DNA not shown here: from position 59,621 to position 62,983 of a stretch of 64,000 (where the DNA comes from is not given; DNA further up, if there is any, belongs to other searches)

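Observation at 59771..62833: Natural RodA-PBP2 (SEDS-bPBP) fusion gene, convergent with mreB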

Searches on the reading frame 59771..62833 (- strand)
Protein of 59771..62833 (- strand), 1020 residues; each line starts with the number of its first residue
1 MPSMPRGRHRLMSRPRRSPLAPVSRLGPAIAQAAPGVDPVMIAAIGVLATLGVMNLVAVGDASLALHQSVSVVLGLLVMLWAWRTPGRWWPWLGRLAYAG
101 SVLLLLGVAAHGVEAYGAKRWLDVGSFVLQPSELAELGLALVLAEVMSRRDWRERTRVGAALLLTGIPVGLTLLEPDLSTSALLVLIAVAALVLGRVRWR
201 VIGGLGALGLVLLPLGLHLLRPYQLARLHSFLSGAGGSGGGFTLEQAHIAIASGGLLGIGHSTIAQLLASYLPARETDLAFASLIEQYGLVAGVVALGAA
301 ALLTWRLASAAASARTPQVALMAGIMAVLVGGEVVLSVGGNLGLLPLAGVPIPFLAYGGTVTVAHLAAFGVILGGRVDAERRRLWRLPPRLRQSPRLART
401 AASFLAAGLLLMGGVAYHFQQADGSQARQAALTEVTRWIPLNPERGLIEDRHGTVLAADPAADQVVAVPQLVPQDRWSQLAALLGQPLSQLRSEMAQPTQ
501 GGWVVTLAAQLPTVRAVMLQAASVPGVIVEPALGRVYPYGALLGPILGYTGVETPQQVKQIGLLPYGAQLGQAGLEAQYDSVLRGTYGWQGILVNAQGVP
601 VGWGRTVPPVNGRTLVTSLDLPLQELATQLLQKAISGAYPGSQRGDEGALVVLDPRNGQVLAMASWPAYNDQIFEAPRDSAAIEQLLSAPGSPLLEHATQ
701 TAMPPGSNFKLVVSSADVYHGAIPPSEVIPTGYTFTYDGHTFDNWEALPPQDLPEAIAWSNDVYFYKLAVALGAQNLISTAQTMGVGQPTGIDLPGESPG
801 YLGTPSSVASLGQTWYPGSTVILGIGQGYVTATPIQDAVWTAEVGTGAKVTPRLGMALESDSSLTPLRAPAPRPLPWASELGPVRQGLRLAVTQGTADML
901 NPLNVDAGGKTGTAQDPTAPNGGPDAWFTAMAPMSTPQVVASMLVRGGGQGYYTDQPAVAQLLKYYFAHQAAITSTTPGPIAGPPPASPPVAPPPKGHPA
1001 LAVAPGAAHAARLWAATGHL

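Call 3: search_protein_families(library=pfam, proteins=[window:59771-62833:-], max_evalue=0.01)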
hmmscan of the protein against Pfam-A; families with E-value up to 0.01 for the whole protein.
window:59771-62833:- (1020 aa): 3 families
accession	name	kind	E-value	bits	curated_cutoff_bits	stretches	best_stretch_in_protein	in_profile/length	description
PF01098.24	FTSW_RODA_SPOVE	-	1.2e-58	199.3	26.4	1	47-373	19-348/356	Cell cycle protein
PF00905.27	Transpeptidase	-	3.7e-41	141.7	22.1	1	648-961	1-296/299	Penicillin binding protein transpeptidase domain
PF03717.20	PBP_dimer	-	1.9e-23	84.3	24.4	1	441-601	2-176/180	Penicillin-binding Protein dimerisation domain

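Call 4: search_protein_families(library=ncbifam, proteins=[window:59771-62833:-], max_evalue=0.001)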
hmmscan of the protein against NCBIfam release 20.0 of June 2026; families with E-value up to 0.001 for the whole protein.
window:59771-62833:- (1020 aa): 22 families
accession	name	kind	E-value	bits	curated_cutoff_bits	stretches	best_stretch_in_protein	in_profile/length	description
TIGR03423.1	pbp2_mrdA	equivalog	8e-108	361.5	455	1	402-968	7-592/593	penicillin-binding protein 2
TIGR02210.1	rodA_shape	equivalog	5.2e-63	213.3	336.7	1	38-374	1-351/357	rod shape-determining protein RodA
TIGR02614.1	ftsW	equivalog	3.2e-52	177.8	337.5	1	62-374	35-352/357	putative lipid II flippase FtsW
NF008061.0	PRK10795.1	equivalog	7.5e-49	166.8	962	1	416-870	40-500/634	peptidoglycan DD-transpeptidase MrdA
NF008060.0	PRK10794.1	equivalog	1.2e-41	143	590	1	38-374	17-358/370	peptidoglycan glycosyltransferase MrdB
TIGR02615.1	spoVE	exception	1.3e-38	133.4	448.8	1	67-373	40-350/354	stage V sporulation protein E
TIGR02214.1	spoVD_pbp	equivalog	8.1e-36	123.5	688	1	419-945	23-529/636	stage V sporulation protein D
NF053573.1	PBP2_PenA_Neis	exception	3.5e-25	88.6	1105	1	410-803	42-405/572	peptidoglycan D,D-transpeptidase PBP2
NF037961.1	RodA_shape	subfamily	1e-24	87.6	150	2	241-368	273-400/415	rod shape-determining protein RodA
NF051842.1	PBP4_5_Efaec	equivalog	1.1e-23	83.5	700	1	442-914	162-613/668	penicillin-binding protein PBP4(5)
NF008042.0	PRK10774.1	equivalog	1.8e-23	83.2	493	1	63-382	71-393/405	cell division protein FtsW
NF011685.0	PRK15105.1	subfamily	2.3e-17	62.8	737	1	409-803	36-402/588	peptidoglycan glycosyltransferase FtsI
NF033378.1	MECD_PBP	exception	1e-13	50.5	1450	1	437-857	145-560/678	PBP2a family beta-lactam-resistant peptidoglycan transpeptidase MecD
NF000406.1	MECB_PBP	exception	1.8e-11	43.1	1450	1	528-794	233-496/674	PBP2a family beta-lactam-resistant peptidoglycan transpeptidase MecB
TIGR02074.1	PBP_1a_fam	subfamily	4.5e-11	42.2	508.75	1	612-933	223-496/535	PBP1A family penicillin-binding protein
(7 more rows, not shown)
